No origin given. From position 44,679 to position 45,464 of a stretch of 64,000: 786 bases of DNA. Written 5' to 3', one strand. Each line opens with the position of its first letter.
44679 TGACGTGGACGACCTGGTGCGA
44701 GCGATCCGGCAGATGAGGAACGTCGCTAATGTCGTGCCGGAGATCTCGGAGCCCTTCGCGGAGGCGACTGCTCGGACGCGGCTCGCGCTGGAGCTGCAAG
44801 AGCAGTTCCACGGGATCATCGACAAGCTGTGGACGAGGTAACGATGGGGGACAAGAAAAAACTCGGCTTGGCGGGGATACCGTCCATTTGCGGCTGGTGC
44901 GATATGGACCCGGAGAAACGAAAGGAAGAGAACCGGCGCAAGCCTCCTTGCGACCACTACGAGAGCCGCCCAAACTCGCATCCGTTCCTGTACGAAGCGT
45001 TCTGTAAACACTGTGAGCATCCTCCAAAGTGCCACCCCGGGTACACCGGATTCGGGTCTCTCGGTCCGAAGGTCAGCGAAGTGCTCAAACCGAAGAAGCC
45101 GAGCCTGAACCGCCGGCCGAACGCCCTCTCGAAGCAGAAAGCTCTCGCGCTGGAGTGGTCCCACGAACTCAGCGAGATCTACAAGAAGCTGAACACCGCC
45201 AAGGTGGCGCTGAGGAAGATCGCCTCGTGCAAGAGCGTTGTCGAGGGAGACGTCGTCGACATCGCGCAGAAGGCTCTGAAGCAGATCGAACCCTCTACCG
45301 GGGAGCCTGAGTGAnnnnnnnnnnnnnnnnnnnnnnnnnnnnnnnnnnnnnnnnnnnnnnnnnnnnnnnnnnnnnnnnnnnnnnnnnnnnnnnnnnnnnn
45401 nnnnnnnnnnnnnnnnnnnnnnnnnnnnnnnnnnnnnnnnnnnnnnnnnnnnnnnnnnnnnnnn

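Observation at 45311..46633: Phage-encoded RtcB RNA ligase with an adjacent DEDDh exonuclease: likely tRNA/RNA repair against host anticodon nucleases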

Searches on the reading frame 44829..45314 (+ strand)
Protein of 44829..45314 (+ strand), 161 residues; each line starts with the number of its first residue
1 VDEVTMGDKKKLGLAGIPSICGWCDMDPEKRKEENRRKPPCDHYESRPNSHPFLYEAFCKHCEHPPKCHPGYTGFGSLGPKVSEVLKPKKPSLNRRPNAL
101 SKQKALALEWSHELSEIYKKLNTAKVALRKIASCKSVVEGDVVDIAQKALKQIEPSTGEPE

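Call 3: search_protein_families(library=pfam, proteins=[window:44829-45314:+], max_evalue=0.01)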
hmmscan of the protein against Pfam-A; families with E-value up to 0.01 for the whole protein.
window:44829-45314:+ (161 aa): 0 families

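Call 11: search_protein_families(library=phrogs, proteins=[window:44829-45314:+], max_evalue=0.001)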
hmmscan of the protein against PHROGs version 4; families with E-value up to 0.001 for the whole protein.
window:44829-45314:+ (161 aa): 0 families

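Call 26: search_protein_families(library=padloc, proteins=[window:44829-45314:+], max_evalue=0.01)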
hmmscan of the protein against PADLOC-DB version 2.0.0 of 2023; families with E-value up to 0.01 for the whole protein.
window:44829-45314:+ (161 aa): 0 families

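Call 27: search_protein_families(library=ncbifam, proteins=[window:44829-45314:+], max_evalue=0.01)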
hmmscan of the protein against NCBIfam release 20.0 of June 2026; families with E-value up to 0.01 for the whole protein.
window:44829-45314:+ (161 aa): 0 families

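Call 59: search_solved_structures(query=window:44829-45314:+, max_evalue=1)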
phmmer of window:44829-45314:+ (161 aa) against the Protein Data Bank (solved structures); distinct sequences matched with E-value up to 1: 0.
